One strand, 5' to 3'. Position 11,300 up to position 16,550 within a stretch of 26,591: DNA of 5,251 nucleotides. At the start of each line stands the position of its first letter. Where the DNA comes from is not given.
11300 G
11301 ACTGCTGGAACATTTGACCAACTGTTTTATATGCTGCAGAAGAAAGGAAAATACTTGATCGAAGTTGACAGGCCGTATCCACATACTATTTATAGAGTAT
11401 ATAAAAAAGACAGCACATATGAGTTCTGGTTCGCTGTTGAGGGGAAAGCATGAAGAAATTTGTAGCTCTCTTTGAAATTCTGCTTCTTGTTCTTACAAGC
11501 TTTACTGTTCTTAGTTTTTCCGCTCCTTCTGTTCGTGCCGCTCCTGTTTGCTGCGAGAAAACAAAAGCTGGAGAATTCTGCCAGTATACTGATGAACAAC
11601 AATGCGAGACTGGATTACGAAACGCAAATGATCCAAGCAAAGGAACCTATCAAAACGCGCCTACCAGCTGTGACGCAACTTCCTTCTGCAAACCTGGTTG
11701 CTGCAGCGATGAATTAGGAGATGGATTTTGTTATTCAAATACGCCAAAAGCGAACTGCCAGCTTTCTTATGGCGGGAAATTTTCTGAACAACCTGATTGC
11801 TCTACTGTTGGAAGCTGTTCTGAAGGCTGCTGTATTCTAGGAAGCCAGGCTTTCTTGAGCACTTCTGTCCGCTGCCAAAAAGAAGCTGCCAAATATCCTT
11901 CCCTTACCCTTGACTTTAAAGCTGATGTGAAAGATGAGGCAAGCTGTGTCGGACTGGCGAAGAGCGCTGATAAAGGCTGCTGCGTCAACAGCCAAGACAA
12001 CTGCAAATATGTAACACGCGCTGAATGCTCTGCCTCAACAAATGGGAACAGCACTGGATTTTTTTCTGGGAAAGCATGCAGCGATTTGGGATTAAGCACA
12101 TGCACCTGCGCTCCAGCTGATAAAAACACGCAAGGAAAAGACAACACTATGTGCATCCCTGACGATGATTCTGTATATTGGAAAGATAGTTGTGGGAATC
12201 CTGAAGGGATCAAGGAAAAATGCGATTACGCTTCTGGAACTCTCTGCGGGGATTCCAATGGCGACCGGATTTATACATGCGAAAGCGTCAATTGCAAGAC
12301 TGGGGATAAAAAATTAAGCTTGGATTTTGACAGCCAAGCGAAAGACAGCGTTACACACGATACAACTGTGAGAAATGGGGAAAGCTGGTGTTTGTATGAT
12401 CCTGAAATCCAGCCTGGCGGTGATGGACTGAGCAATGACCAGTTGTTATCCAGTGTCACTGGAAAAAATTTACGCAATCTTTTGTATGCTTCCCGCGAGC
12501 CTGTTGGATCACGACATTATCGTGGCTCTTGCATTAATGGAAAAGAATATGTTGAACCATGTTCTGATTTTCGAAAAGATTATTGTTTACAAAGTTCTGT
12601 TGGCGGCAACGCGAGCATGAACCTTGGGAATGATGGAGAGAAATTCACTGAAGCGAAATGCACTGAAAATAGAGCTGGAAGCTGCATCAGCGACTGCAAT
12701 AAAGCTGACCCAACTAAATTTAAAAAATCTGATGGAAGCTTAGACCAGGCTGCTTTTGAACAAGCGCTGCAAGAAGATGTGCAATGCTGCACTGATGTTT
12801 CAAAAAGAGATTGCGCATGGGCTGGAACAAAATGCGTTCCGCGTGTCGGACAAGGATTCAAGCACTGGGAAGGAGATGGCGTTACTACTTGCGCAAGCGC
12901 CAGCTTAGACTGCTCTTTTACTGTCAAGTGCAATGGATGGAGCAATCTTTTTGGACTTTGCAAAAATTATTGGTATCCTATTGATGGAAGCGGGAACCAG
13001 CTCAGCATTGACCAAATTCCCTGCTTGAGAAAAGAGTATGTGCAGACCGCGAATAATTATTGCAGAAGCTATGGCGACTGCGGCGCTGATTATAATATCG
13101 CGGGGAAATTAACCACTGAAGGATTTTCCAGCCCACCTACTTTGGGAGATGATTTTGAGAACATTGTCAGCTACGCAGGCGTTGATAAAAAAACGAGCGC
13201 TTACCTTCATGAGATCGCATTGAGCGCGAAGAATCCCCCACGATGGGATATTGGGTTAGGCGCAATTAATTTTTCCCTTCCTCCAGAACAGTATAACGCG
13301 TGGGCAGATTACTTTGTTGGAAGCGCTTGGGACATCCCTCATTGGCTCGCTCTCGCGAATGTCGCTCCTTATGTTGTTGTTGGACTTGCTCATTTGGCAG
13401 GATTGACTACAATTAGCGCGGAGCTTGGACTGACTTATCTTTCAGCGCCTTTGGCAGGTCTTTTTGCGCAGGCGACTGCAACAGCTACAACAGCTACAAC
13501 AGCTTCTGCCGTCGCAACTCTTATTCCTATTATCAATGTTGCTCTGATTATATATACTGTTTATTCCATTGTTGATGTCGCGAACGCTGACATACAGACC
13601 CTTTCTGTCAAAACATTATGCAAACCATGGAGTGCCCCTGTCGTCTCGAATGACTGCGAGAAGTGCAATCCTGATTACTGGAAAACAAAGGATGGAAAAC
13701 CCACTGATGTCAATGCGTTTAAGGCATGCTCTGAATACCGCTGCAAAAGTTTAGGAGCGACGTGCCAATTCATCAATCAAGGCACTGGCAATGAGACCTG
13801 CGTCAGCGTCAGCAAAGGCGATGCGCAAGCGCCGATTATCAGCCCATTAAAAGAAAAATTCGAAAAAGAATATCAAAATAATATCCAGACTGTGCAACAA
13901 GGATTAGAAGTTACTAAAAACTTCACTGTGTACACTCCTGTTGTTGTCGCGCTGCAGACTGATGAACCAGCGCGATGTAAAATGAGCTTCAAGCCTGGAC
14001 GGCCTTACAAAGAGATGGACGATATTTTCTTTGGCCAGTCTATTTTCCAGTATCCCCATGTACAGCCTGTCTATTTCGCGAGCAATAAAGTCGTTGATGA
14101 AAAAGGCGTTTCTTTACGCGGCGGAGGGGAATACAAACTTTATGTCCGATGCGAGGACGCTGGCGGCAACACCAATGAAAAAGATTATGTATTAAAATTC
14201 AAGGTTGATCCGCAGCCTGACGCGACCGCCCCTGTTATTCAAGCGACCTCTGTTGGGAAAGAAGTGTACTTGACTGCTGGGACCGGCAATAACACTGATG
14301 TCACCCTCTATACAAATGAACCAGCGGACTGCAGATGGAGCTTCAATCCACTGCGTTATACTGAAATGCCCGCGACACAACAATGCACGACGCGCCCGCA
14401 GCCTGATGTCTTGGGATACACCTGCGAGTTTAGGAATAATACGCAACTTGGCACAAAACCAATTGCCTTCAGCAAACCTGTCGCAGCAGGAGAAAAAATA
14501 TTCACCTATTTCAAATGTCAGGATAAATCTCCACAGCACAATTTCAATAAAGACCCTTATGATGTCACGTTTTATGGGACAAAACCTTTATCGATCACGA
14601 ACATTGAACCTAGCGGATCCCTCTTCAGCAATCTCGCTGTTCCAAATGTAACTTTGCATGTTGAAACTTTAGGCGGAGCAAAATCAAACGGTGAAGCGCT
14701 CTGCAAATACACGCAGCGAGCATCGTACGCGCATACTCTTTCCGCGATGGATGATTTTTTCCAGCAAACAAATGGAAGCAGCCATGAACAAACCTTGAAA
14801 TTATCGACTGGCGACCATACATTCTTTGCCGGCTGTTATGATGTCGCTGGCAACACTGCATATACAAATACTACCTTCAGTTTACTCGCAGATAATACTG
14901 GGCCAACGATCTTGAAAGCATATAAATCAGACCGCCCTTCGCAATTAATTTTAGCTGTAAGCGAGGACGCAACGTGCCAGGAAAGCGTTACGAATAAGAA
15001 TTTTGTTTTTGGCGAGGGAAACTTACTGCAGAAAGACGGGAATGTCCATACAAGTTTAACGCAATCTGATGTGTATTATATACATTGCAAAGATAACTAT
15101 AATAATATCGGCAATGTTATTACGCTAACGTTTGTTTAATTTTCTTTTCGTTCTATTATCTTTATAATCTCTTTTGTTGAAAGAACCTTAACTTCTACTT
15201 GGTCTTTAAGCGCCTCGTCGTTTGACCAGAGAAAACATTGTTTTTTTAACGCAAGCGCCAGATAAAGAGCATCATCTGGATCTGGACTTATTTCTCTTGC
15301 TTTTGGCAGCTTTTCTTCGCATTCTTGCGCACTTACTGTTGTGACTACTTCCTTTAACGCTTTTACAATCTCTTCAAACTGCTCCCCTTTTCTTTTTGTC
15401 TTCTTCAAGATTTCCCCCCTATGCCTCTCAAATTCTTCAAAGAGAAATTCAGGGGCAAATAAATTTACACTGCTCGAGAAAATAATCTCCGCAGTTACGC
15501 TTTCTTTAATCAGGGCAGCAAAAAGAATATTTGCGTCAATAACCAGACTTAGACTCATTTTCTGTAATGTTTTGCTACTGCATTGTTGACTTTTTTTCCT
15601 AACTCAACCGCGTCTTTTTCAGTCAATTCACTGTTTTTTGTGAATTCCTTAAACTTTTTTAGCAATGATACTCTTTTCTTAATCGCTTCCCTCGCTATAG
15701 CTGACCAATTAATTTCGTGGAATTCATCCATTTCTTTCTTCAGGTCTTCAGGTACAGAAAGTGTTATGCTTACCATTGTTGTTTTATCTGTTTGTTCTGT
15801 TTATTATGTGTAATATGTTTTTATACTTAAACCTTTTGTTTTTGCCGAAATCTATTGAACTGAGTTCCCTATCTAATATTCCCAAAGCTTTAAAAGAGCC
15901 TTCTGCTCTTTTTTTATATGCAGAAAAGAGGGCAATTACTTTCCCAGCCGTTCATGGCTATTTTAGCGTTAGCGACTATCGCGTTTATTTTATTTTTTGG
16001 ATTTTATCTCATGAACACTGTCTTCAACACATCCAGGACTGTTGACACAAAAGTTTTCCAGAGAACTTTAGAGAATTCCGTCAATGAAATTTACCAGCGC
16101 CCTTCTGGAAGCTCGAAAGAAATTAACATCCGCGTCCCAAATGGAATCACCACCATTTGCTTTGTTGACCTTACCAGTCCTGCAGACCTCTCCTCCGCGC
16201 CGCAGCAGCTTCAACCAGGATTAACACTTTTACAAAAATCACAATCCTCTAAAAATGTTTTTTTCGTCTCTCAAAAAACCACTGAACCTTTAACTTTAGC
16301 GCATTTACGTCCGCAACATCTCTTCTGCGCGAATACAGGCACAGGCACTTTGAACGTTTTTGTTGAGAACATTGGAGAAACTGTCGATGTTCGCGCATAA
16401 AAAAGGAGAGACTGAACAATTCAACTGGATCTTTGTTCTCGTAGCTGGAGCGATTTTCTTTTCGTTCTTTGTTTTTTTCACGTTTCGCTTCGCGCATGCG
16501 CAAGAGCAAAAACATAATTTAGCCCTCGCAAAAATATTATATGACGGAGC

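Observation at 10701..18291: Candidate DPANN contact apparatus: five non-canonical prepilin-like genes plus a giant Cys-rich protein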

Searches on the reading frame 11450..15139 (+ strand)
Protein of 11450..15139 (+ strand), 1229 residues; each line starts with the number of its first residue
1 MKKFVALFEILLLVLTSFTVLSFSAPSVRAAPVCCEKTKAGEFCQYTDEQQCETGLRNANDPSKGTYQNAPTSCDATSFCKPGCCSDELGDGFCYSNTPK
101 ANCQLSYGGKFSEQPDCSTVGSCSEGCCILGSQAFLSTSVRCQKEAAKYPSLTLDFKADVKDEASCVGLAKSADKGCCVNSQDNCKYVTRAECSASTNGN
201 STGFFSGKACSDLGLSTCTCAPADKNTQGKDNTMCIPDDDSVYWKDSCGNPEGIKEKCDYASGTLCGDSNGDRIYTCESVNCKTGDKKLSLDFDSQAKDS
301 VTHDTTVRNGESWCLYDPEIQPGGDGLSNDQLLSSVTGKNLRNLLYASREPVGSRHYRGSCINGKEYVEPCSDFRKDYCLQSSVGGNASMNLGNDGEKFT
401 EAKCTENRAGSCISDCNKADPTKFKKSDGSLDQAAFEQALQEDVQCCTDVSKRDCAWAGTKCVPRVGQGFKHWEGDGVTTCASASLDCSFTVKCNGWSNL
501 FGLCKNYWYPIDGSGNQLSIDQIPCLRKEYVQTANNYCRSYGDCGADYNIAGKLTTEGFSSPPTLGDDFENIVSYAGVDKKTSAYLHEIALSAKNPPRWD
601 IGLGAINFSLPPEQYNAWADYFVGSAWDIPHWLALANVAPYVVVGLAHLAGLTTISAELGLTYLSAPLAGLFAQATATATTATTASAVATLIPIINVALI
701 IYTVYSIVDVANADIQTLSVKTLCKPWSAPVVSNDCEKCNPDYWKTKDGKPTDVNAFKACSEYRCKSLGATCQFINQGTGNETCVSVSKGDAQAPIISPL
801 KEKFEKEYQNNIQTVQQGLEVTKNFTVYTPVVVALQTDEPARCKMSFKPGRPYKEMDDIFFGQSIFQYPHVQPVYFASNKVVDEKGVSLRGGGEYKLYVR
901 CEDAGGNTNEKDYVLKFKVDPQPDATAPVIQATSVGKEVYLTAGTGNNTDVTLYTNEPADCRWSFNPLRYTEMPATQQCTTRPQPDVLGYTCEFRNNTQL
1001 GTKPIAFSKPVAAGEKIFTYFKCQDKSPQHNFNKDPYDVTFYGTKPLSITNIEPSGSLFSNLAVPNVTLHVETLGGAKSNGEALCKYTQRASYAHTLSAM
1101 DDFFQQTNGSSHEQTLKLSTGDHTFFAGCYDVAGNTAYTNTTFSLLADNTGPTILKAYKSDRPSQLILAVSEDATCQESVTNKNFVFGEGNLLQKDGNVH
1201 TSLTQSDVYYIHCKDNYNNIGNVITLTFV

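Call 3: search_protein_families(library=pfam, proteins=[window:11450-15139:+], max_evalue=1)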
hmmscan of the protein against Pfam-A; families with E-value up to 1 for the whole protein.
window:11450-15139:+ (1229 aa): 4 families
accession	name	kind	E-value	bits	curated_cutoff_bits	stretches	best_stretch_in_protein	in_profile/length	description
PF19077.6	Big_13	-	1.4e-05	25.9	27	1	893-920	75-101/102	Bacterial Ig-like domain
PF07495.19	Y_Y_Y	-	0.012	16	26.6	1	893-919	38-64/65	Y_Y_Y domain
PF00245.25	Alk_phosphatase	-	0.032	13.6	24.4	1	1099-1185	285-374/423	Alkaline phosphatase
PF13750.12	Big_3_3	-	0.15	12.2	27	0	1117-1154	11-48/157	Bacterial Ig-like domain (group 3)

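Call 24: find_related_loci(query=window:11450-15136:+, collection=genome_contigs, flank=3000)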
Query window:11450-15136:+ (1229 aa) in genome_contigs; peptide patterns used: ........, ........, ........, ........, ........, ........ (x = any residue, [..] = any of these).
11 stretches matched a pattern; 1 encode a relative of the query (tblastn E <= 1e-3); 1 distinct loci.
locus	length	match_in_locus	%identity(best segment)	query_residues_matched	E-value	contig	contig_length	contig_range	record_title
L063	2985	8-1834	38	620-1222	2e-136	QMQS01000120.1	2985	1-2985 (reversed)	MAG: Candidatus Woesearchaeota archaeon isolate B29_G15 B29_Guay15_scaffold_20372, whole genome shotgun sequence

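Call 57: search_protein_families(library=ncbifam, proteins=[window:11450-15136:+], max_evalue=1)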
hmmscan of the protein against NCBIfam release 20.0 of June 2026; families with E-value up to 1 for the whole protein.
window:11450-15136:+ (1229 aa): 0 families

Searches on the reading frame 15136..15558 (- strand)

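Call 3: search_protein_families(library=pfam, proteins=[window:15136-15558:-], max_evalue=1)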
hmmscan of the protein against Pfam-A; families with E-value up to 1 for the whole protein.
window:15136-15558:- (140 aa): 8 families
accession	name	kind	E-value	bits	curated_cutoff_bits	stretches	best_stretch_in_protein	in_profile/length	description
PF10130.15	PIN_2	-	2.4e-25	89.7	22.4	1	6-118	1-116/133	PIN domain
PF01850.27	PIN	-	1.1e-05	26.5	23.6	1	6-119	2-116/120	PIN domain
PF13470.12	PIN_3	-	9.5e-05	23.6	27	1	5-108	2-106/115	PIN domain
PF16289.11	PIN_12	-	0.0063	17.4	32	1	5-84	1-86/172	PIN domain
PF13837.12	Myb_DNA-bind_4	-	0.0085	16.9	27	1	49-84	26-59/89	Myb/SANT-like DNA-binding domain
PF18476.7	PIN_8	-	0.0087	16.5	26.1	1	6-74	3-75/227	PIN like domain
PF12972.12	NAGLU_C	-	0.038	14.1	25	1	49-119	119-192/268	Alpha-N-acetylglucosaminidase (NAGLU) C-terminal domain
PF15300.11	INT_SG_DDX_CT_C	-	0.065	13.3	27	1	47-79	7-39/63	INTS6/SAGE1/DDX26B/CT45 C-terminus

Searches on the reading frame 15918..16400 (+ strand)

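Call 3: search_protein_families(library=pfam, proteins=[window:15918-16400:+], max_evalue=1)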
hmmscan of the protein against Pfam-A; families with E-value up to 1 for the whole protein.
window:15918-16400:+ (160 aa): 0 families

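Call 57: search_protein_families(library=ncbifam, proteins=[window:15918-16397:+], max_evalue=1)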
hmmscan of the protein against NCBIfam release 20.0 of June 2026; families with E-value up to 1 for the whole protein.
window:15918-16397:+ (160 aa): 1 family
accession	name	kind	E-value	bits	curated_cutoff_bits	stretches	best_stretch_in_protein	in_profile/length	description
NF004069.0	PRK05580.2-1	equivalog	0.092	11.1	767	1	35-157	23-152/612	primosomal protein N'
